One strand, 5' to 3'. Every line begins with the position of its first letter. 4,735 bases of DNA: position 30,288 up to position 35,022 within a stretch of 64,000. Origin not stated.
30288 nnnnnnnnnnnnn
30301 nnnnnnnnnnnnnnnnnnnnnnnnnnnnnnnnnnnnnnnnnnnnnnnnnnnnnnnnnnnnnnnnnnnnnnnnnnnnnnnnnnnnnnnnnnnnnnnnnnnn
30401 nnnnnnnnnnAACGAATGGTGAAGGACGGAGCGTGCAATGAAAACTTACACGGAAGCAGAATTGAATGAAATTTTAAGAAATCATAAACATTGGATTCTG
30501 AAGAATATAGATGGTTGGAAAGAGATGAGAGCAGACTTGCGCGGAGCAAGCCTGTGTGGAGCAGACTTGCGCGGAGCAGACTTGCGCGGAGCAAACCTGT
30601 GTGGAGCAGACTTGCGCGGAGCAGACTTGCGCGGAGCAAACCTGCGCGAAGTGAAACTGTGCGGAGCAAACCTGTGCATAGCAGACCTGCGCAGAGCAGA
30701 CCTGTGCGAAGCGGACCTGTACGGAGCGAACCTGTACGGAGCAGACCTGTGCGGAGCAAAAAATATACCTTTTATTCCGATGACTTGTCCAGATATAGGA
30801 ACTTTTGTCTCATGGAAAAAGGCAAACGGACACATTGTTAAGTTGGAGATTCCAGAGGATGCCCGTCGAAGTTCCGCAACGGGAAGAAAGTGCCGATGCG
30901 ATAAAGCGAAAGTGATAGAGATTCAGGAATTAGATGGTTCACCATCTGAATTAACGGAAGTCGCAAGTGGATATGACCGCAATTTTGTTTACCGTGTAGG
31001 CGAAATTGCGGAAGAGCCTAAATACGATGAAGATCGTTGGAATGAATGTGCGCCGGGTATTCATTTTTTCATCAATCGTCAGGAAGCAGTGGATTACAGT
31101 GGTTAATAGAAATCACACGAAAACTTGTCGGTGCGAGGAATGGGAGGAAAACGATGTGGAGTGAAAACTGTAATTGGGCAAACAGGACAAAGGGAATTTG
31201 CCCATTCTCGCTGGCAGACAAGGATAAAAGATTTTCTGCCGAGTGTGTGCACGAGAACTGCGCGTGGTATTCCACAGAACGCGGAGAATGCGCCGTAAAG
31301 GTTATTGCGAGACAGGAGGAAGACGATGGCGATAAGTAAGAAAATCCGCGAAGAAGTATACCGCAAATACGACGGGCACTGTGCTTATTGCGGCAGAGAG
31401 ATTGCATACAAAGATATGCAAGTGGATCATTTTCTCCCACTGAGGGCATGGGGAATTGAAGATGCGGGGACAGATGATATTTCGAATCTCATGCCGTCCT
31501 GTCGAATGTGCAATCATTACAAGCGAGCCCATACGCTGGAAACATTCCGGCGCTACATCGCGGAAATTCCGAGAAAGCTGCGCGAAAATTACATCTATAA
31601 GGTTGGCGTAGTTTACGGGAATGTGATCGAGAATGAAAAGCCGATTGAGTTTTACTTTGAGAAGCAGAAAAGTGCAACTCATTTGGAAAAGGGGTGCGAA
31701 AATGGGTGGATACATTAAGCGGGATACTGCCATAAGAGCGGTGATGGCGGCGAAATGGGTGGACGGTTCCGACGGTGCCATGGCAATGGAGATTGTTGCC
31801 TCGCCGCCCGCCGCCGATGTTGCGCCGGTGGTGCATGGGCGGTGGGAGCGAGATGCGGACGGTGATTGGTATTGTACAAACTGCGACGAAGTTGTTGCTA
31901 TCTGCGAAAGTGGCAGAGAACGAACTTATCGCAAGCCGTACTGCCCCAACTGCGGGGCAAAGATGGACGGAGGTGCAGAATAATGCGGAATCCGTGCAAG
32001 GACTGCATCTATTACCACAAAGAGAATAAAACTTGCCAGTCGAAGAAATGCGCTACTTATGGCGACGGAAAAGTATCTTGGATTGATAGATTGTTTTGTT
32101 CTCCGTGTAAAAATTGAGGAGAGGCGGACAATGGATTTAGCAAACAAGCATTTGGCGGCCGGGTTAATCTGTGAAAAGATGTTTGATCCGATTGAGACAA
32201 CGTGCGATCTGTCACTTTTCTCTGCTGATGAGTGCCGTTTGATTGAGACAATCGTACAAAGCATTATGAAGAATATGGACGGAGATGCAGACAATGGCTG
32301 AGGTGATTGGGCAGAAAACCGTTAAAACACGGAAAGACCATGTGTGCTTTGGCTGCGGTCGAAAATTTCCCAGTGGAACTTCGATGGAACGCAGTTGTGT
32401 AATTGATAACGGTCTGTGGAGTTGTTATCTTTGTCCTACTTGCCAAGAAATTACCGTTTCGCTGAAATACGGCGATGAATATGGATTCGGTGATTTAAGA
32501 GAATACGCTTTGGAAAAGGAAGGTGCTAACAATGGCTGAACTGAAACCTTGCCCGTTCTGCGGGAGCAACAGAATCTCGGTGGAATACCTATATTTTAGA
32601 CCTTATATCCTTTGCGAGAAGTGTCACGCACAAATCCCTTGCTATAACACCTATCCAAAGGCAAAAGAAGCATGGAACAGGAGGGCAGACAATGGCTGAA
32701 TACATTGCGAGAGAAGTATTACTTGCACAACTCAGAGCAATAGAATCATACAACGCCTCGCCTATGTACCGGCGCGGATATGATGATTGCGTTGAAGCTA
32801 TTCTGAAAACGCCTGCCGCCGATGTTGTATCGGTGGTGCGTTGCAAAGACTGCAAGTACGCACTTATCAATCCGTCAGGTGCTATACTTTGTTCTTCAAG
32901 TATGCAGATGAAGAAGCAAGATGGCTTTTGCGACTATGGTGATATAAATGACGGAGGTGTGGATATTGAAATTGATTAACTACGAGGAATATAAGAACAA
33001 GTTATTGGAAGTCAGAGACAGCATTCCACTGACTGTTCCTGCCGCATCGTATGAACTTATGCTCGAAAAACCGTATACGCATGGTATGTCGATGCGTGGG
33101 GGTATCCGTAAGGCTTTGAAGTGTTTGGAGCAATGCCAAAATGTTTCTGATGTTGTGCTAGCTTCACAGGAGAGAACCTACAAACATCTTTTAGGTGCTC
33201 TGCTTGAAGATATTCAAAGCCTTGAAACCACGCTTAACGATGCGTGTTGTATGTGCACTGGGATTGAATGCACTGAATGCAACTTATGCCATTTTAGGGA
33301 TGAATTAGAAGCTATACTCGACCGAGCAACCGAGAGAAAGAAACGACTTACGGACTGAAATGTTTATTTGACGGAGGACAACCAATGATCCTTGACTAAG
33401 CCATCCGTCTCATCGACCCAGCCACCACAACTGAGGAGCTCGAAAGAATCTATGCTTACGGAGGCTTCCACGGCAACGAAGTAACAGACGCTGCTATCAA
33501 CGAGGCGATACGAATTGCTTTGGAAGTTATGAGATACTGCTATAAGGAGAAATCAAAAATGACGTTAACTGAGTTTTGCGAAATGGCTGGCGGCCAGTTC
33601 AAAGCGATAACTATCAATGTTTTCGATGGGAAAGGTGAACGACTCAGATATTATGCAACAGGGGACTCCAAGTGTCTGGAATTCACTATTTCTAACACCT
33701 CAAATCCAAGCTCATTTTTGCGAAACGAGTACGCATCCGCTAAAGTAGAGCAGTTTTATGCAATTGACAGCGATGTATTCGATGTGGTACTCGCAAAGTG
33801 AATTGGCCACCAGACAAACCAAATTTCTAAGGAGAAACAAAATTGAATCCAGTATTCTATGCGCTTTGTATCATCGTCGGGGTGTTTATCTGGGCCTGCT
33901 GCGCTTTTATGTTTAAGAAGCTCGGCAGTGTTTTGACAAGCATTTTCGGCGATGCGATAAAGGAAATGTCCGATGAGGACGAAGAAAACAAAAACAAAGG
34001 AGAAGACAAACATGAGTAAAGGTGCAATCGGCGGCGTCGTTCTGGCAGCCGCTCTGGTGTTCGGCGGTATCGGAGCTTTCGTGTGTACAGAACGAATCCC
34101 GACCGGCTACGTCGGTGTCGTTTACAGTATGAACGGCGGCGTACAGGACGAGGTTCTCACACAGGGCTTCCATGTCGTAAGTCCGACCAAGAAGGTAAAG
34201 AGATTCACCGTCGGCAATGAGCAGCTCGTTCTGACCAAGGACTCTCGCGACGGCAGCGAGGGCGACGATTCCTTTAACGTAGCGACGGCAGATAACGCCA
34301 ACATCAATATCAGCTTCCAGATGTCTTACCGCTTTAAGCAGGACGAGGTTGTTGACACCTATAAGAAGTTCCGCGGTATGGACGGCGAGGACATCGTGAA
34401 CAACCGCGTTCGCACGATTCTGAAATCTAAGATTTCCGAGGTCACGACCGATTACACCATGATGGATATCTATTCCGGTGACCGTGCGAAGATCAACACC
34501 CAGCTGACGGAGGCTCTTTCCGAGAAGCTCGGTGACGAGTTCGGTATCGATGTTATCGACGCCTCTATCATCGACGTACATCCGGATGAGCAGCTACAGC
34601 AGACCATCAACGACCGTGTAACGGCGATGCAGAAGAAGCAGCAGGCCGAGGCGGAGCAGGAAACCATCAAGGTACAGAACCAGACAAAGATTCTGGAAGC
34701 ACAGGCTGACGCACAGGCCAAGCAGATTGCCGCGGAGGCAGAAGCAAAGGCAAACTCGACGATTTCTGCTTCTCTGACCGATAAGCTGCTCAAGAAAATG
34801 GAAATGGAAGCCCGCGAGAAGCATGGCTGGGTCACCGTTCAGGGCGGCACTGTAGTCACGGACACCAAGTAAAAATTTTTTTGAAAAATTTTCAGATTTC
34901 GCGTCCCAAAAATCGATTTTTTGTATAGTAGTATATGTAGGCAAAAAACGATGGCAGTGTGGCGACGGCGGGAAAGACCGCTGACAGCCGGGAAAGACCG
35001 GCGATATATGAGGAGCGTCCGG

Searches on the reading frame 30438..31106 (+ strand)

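Call 60: search_protein_families(library=phrogs, proteins=[window:30438-31106:+], max_evalue=0.001)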
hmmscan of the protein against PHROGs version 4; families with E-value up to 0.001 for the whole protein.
window:30438-31106:+ (222 aa): 9 families
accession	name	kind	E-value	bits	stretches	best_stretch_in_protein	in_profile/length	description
phrog_7713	-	unknown function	5.6e-37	126.6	2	1-76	1-74/103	-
phrog_9562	-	unknown function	1.6e-24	87.7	1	112-220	35-181/183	-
phrog_923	-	unknown function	1.8e-19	70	1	4-108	767-875/990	-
phrog_31265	-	unknown function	4.2e-18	67.2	1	31-107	58-134/264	-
phrog_15350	-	unknown function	7.8e-13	49.1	1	19-108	137-215/494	-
phrog_31567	-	unknown function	1.5e-09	39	1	32-70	38-76/151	-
phrog_30240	-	unknown function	1.5e-06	28.3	1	33-103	164-234/438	-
phrog_12514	-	unknown function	9.8e-06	26.1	0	31-87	188-244/287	-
phrog_37032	-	unknown function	1e-05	26.4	0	45-58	11-24/110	-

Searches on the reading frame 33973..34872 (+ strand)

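Call 6: search_protein_families(library=pfam, proteins=[window:33973-34872:+], max_evalue=0.001)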
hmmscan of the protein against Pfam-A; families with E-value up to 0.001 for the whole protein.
window:33973-34872:+ (299 aa): 1 family
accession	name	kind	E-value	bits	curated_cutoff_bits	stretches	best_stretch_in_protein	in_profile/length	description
PF01145.31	Band_7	-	4.9e-29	102.1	23.6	1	41-231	2-174/176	SPFH domain / Band 7 family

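Call 61: search_protein_families(library=phrogs, proteins=[window:33973-34872:+], max_evalue=0.001)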
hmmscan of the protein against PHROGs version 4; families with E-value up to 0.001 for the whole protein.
window:33973-34872:+ (299 aa): 1 family
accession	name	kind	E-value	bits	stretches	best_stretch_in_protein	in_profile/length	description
phrog_200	-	other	5.4e-61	207.8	1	6-298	69-350/379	lipoprotein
